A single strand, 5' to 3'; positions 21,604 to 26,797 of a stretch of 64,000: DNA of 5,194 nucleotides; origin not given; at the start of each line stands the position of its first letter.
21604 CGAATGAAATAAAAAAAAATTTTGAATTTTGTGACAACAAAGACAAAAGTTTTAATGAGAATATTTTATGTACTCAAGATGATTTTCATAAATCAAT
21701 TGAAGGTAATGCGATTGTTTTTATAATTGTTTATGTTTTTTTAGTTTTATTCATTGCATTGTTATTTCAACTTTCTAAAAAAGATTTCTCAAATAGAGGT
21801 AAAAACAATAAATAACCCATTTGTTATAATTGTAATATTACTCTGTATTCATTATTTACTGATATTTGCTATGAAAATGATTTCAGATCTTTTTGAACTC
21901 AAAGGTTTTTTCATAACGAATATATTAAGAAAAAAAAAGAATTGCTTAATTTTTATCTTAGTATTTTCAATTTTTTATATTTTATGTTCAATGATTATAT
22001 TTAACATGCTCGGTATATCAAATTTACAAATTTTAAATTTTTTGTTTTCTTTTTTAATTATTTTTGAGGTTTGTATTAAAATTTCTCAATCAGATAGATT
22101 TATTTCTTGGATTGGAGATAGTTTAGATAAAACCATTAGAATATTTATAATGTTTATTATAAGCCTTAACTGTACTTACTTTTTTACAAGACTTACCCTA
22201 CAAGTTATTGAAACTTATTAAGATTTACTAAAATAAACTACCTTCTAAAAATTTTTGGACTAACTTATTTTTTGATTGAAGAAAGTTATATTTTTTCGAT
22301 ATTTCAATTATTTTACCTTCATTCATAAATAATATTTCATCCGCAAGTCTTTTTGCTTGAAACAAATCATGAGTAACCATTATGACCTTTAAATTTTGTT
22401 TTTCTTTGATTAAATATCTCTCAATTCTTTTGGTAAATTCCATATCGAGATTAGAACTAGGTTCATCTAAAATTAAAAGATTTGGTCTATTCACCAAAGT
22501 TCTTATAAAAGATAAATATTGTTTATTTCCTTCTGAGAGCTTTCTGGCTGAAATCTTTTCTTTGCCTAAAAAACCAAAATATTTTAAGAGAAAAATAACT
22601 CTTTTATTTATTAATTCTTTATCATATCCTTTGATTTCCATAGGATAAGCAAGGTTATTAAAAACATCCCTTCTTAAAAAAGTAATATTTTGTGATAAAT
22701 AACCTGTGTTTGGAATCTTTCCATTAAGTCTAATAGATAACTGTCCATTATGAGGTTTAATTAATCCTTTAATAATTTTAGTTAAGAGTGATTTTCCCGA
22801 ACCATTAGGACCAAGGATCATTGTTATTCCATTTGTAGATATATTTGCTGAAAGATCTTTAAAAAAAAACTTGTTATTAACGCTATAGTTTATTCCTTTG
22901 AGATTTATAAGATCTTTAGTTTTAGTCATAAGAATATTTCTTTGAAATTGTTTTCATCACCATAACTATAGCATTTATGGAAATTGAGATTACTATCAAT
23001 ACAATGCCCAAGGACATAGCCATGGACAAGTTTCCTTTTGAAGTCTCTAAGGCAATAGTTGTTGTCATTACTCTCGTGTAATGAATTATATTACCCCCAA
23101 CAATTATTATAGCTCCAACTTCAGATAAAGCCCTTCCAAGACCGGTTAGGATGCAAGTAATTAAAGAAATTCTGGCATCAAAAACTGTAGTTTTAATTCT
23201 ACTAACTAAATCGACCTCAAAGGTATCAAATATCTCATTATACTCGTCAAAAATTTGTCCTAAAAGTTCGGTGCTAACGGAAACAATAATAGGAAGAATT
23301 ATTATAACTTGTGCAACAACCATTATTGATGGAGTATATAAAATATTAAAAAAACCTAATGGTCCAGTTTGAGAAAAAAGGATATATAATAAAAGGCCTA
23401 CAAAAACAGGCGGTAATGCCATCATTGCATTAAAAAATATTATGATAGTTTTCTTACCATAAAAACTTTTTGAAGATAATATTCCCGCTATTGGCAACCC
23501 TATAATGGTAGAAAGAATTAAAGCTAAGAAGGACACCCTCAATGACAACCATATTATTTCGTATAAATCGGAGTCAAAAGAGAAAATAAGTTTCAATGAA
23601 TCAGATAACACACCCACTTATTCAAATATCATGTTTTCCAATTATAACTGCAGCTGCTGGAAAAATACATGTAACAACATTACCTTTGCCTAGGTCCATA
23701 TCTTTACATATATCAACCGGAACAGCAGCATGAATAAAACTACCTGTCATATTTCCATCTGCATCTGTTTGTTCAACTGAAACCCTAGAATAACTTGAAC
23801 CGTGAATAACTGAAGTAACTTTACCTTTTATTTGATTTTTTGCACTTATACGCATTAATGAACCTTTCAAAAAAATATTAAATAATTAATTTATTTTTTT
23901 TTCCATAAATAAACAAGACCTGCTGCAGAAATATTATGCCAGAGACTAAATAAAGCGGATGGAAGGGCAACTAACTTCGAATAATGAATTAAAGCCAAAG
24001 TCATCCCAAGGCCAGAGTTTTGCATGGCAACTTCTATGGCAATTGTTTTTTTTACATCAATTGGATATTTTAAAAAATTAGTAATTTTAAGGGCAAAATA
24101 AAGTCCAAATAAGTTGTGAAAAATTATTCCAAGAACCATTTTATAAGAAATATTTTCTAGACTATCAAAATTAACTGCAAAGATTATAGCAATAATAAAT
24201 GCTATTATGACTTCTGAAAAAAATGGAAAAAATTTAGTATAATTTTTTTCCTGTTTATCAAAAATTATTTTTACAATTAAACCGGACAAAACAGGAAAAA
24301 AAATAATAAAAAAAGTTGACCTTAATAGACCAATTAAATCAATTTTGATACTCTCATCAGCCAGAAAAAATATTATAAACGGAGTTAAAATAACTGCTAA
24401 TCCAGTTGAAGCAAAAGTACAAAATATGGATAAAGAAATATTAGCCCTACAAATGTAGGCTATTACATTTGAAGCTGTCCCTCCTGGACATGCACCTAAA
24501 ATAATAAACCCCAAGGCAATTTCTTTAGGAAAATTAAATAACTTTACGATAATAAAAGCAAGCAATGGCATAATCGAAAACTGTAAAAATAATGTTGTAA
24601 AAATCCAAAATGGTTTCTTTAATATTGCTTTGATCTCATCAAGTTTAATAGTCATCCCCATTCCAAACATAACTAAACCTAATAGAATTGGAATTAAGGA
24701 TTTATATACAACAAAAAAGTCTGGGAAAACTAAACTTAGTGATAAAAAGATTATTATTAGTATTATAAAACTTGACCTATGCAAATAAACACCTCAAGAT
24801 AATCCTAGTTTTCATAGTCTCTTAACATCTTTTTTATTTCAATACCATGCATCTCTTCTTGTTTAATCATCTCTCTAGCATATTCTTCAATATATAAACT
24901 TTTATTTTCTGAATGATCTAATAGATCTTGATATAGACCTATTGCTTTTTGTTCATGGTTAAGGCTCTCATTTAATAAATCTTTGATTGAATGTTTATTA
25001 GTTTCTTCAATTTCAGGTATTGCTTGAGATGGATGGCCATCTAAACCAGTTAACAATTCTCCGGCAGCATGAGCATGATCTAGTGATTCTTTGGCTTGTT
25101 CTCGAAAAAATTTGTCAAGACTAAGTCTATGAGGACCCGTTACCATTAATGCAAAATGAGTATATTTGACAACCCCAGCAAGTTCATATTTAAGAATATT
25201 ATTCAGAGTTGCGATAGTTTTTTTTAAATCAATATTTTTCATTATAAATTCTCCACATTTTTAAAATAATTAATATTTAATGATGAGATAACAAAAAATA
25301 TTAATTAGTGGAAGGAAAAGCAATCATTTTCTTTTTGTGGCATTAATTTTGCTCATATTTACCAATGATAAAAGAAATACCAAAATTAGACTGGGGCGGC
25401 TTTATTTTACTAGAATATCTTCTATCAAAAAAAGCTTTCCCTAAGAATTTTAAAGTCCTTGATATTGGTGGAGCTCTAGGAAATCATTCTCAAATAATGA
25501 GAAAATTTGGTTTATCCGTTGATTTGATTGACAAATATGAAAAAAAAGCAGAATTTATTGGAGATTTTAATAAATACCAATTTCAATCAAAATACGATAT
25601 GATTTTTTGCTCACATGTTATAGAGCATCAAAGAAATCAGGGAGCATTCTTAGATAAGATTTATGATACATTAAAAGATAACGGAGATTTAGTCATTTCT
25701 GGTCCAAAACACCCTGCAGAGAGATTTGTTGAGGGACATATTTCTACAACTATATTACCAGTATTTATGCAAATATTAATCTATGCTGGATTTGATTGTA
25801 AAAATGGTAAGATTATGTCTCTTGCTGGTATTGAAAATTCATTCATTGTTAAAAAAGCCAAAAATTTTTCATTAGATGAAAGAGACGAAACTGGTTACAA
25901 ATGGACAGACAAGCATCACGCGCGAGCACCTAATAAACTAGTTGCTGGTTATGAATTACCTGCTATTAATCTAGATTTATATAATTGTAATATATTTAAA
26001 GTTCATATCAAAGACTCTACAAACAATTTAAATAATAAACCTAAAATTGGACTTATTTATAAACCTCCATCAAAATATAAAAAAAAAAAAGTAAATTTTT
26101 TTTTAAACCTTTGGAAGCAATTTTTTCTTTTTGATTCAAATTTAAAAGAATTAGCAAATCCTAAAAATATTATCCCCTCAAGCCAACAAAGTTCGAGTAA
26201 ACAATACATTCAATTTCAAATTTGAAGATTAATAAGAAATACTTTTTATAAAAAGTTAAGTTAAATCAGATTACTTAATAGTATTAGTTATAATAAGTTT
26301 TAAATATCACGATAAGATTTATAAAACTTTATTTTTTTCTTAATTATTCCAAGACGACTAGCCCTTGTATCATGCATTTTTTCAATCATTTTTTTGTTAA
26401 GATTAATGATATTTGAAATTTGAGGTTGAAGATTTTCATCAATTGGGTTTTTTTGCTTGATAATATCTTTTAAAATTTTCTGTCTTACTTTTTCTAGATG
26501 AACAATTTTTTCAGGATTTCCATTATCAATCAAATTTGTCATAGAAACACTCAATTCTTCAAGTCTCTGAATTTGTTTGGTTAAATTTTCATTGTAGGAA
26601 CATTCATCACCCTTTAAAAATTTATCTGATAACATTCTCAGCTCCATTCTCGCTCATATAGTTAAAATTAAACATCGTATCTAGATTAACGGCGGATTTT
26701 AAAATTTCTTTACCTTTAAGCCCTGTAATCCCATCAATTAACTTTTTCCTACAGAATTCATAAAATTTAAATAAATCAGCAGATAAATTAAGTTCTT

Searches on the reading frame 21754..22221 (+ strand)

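Call 10: search_protein_families(library=pfam, proteins=[window:21754-22221:+])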
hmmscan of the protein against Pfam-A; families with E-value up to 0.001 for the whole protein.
window:21754-22221:+ (155 aa): 0 families

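Call 44: search_protein_families(library=ncbifam, proteins=[window:21754-22221:+], max_evalue=0.01)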
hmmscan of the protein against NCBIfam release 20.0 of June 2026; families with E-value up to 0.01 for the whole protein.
window:21754-22221:+ (155 aa): 0 families

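Call 65: search_protein_families(library=pfam, proteins=[window:21754-22221:+], max_evalue=5)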
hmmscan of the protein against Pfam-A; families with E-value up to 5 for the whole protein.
window:21754-22221:+ (155 aa): 1 family
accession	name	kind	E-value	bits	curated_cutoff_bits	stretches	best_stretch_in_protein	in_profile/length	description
PF11003.13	DUF2842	-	2.3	9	25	1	64-91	5-31/61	Protein of unknown function (DUF2842)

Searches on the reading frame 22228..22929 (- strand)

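Call 10: search_protein_families(library=pfam, proteins=[window:22228-22929:-])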
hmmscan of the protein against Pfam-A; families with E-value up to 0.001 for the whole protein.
window:22228-22929:- (233 aa): 4 families
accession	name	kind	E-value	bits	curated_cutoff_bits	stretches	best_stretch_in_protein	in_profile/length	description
PF00005.33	ABC_tran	-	4e-21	76.5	25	1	24-158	2-136/137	ABC transporter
PF13304.12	AAA_21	-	3.3e-15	57.4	27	2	84-189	167-300/304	AAA domain, putative AbiEii toxin, Type IV TA system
PF02463.25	SMC_N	-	5.8e-09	36.1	40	1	101-191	107-201/220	RecF/RecN/SMC N terminal domain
PF13555.12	AAA_29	-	0.00021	21.4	27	1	17-49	6-38/61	P-loop containing region of AAA domain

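Call 44: search_protein_families(library=ncbifam, proteins=[window:22228-22929:-], max_evalue=0.01)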
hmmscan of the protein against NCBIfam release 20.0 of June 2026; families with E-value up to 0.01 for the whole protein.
window:22228-22929:- (233 aa): 190 families (the best 25 are shown)
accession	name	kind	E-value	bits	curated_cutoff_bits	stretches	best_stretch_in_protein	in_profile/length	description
NF043075.1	MMSYN1_0197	equivalog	2.7e-35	121.9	550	1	7-229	2-234/341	spermidine/putrescine ABC transporter ATP-binding protein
TIGR00972.1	3a0107s01c2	equivalog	8.9e-33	113.7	343.2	2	75-230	84-245/248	phosphate ABC transporter ATP-binding protein PstB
NF040840.2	tungstate_WtpC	equivalog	1.3e-32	113.4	440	1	19-228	12-231/347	tungstate ABC transporter ATP-binding protein WtpC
TIGR04520.1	ECF_ATPase_1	equivalog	9.6e-31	107.2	315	1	13-227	6-234/269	energy-coupling factor transporter ATPase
TIGR00968.1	3a0106s01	subfamily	4.7e-30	104.9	342.75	1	21-228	14-231/237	sulfate ABC transporter ATP-binding protein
TIGR03265.1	PhnT2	equivalog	2.2e-29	102.8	457.7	1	7-227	4-234/353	putative 2-aminoethylphosphonate ABC transporter ATP-binding protein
TIGR04521.1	ECF_ATPase_2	equivalog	7.7e-29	100.6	330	1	22-227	20-243/279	energy-coupling factor transporter ATPase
TIGR02673.1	FtsE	equivalog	9.4e-29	100.6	264.85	1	18-206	13-214/214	cell division ATP-binding protein FtsE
TIGR03258.1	PhnT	equivalog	2.3e-28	99.2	499.15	1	15-228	16-240/359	2-aminoethylphosphonate ABC transport system ATP-binding subunit PhnT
NF006987.0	PRK09452.1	equivalog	5e-28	97.8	482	1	2-227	12-247/378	spermidine/putrescine ABC transporter ATP-binding protein PotA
TIGR01188.1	drrA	subfamily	9.1e-28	97.4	312.45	1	24-213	10-208/302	daunorubicin resistance ABC transporter, ATP-binding protein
NF000355.4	ribo_prot_ABC_F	equivalog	1.3e-27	96.8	380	1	3-201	309-498/499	ribosomal protection-like ABC-F family protein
TIGR01187.1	potA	subfamily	2.3e-27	95.9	355.6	1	38-228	1-201/325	polyamine ABC transporter ATP-binding protein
TIGR02142.1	modC_ABC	equivalog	3e-27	95.8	285.05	1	23-221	13-224/353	molybdenum ABC transporter ATP-binding protein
NF040729.1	ABC_ATP_SaoA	equivalog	7.5e-27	94.3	360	1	19-209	17-215/248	ABC transporter ATP-binding protein SaoA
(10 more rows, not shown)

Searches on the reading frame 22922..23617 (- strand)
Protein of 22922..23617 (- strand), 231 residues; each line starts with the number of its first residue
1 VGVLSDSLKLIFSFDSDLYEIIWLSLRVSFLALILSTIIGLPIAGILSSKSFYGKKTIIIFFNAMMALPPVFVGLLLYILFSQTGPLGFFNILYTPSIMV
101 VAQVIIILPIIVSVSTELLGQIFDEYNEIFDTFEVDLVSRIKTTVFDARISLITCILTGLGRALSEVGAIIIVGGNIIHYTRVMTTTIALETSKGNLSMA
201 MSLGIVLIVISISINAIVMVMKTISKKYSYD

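Call 10: search_protein_families(library=pfam, proteins=[window:22922-23617:-])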
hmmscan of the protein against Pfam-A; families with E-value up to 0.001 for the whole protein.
window:22922-23617:- (231 aa): 0 families

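Call 44: search_protein_families(library=ncbifam, proteins=[window:22922-23617:-], max_evalue=0.01)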
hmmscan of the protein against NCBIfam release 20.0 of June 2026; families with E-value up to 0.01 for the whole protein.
window:22922-23617:- (231 aa): 13 families
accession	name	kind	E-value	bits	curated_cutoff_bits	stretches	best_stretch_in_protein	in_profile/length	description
NF038017.1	ABC_perm1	subfamily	1.6e-60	204.3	100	1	25-208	1-184/184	ABC transporter permease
NF041773.1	tung_perm_TupB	equivalog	3e-45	154.8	320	1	5-224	9-228/230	tungstate ABC transporter permease TupB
TIGR02141.1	modB_ABC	equivalog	3.6e-22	79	182.6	1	23-221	1-205/208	molybdate ABC transporter permease subunit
TIGR01581.1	Mo_ABC_porter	hypoth_equivalog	1.5e-21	77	210.3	1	15-211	16-219/225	ABC transporter permease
TIGR00969.1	3a0106s02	subfamily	3.8e-20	72.5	240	1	16-221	57-269/272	sulfate ABC transporter permease subunit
TIGR02140.1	permease_CysW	equivalog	3.4e-15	56.2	329.1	1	15-221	42-255/261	sulfate ABC transporter permease subunit CysW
TIGR02139.1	permease_CysT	equivalog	9.9e-15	54.8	246.1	1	21-227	51-264/265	sulfate ABC transporter permease subunit CysT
NF006939.0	PRK09421.1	equivalog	2.2e-12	46.9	262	1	15-219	5-218/230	molybdate ABC transporter permease subunit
NF008208.0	PRK10971.1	equivalog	5.7e-12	45.7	415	1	26-222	64-267/277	sulfate/thiosulfate ABC transporter permease CysT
NF040839.1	tungstate_WtpB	equivalog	1.5e-09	37.8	340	1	15-221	39-247/251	tungstate ABC transporter permease WtpB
NF008620.0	PRK11602.1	equivalog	4.4e-08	32.7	442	1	14-212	58-263/291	sulfate/thiosulfate ABC transporter permease CysW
NF006954.0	PRK09433.1-5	equivalog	0.00062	18.6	821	1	15-76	41-101/530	thiamine/thiamine pyrophosphate ABC transporter permease ThiP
NF006951.0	PRK09433.1-2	equivalog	0.0023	16.6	788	1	14-84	48-118/535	thiamine/thiamine pyrophosphate ABC transporter permease ThiP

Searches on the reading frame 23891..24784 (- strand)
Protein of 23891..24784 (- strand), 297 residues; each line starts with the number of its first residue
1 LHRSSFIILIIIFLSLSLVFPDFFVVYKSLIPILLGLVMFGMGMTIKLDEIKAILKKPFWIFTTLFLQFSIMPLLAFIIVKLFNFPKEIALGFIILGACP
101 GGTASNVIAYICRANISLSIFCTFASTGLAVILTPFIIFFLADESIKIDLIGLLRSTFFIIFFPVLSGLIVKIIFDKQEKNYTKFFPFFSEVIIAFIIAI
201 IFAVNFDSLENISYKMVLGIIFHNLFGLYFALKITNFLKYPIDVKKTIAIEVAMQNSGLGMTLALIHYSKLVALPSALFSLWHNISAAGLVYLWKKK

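Call 10: search_protein_families(library=pfam, proteins=[window:23891-24784:-])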
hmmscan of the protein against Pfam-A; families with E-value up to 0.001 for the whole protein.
window:23891-24784:- (297 aa): 2 families
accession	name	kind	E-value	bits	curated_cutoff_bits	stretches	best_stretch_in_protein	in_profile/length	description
PF01758.21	SBF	-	8.4e-39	133.7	24.3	1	32-209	1-188/191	Sodium Bile acid symporter family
PF13593.11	SBF_like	-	3.4e-16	59.8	25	1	5-294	2-311/313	SBF-like CPA transporter family (DUF4137)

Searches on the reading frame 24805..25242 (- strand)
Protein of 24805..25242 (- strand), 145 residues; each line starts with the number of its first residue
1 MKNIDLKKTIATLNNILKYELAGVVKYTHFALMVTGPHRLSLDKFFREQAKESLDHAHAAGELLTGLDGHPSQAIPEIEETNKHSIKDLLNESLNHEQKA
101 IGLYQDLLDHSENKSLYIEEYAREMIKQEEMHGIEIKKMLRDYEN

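Call 10: search_protein_families(library=pfam, proteins=[window:24805-25242:-])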
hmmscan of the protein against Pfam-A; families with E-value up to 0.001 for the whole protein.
window:24805-25242:- (145 aa): 2 families
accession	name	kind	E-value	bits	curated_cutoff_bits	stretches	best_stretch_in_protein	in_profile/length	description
PF00210.30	Ferritin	-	1.8e-19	70.5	24.5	1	10-143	1-139/142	Ferritin-like domain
PF02915.23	Rubrerythrin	-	7.1e-07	30.1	22.8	0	88-144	1-57/137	Rubrerythrin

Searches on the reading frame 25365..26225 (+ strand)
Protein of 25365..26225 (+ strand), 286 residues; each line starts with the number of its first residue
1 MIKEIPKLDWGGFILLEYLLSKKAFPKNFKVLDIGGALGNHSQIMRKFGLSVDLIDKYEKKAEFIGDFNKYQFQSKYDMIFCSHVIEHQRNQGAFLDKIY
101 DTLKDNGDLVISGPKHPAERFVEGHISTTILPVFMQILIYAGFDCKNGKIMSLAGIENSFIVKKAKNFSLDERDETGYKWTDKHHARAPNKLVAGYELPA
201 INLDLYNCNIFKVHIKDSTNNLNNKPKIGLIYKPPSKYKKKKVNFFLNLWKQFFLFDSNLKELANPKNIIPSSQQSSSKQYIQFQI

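Call 10: search_protein_families(library=pfam, proteins=[window:25365-26225:+])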
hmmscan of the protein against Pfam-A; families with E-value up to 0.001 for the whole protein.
window:25365-26225:+ (286 aa): 4 families
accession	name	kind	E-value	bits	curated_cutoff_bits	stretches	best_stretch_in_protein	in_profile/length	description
PF13489.12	Methyltransf_23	-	7.1e-14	52.3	27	1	25-114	20-119/164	Methyltransferase domain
PF13847.12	Methyltransf_31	-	2.3e-06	27.8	27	1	65-116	60-114/145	Methyltransferase domain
PF08242.18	Methyltransf_12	-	1.4e-05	26.1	30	1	71-109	61-98/98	Methyltransferase domain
PF08241.18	Methyltransf_11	-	1.5e-05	25.9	21.2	1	32-111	1-95/95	Methyltransferase domain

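Call 42: search_protein_families(library=pfam, proteins=[window:25365-26225:+], max_evalue=0.01)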
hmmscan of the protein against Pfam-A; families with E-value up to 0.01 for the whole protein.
window:25365-26225:+ (286 aa): 6 families
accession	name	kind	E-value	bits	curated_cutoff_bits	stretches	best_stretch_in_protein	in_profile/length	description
PF13489.12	Methyltransf_23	-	7.1e-14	52.3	27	1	25-114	20-119/164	Methyltransferase domain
PF13847.12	Methyltransf_31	-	2.3e-06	27.8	27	1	65-116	60-114/145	Methyltransferase domain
PF08242.18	Methyltransf_12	-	1.4e-05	26.1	30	1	71-109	61-98/98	Methyltransferase domain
PF08241.18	Methyltransf_11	-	1.5e-05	25.9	21.2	1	32-111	1-95/95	Methyltransferase domain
PF13649.12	Methyltransf_25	-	0.0013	19.8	27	0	64-107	51-97/97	Methyltransferase domain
PF05219.18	DREV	-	0.0022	17.6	26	1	27-123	94-197/265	DREV methyltransferase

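Call 44: search_protein_families(library=ncbifam, proteins=[window:25365-26225:+], max_evalue=0.01)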
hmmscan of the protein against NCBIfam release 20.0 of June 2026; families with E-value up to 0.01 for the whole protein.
window:25365-26225:+ (286 aa): 6 families
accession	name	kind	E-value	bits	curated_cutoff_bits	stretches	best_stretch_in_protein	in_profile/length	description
TIGR01983.1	UbiG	equivalog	1.6e-06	27.6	102.95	1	74-112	114-152/228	bifunctional 2-polyprenyl-6-hydroxyphenol methylase/3-demethylubiquinol 3-O-methyltransferase UbiG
TIGR04345.1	ovoA_Cterm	equivalog_domain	7.5e-06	25.6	170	1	74-120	132-178/242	putative 4-mercaptohistidine N1-methyltransferase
NF011650.0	PRK15068.1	equivalog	0.0013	17.7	209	1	73-111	187-225/324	tRNA 5-methoxyuridine(34)/uridine 5-oxyacetic acid(34) synthase CmoB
TIGR02072.1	BioC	equivalog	0.0021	17.9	184.95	1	15-112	23-133/244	malonyl-ACP O-methyltransferase BioC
NF045667.1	MTase_DVU1556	equivalog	0.0055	16.2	155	0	11-112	6-120/213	DVU_1556 family methyltransferase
NF052517.1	SpGerGerXC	equivalog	0.0094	15.4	500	0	149-193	209-251/300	spore germination protein GerXC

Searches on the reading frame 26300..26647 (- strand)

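Call 10: search_protein_families(library=pfam, proteins=[window:26300-26647:-])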
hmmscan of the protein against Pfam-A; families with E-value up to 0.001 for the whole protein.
window:26300-26647:- (115 aa): 0 families

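Call 42: search_protein_families(library=pfam, proteins=[window:26300-26647:-], max_evalue=0.01)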
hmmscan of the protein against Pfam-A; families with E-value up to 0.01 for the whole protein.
window:26300-26647:- (115 aa): 1 family
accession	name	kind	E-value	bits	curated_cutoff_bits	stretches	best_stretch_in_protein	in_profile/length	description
PF10826.14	DUF2551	-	0.0032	18.1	23.4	1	53-106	11-64/83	Protein of unknown function (DUF2551)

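Call 65: search_protein_families(library=pfam, proteins=[window:26300-26647:-], max_evalue=5)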
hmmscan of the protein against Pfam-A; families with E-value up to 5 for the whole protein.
window:26300-26647:- (115 aa): 3 families
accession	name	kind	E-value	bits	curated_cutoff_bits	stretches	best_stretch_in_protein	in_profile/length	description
PF10826.14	DUF2551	-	0.0032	18.1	23.4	1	53-106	11-64/83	Protein of unknown function (DUF2551)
PF01791.15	DeoC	-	0.068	13.2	23.8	1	40-89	140-180/229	DeoC/LacD family aldolase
PF05400.18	FliT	-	0.14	13.5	29.5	1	36-82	1-48/85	Flagellar protein FliT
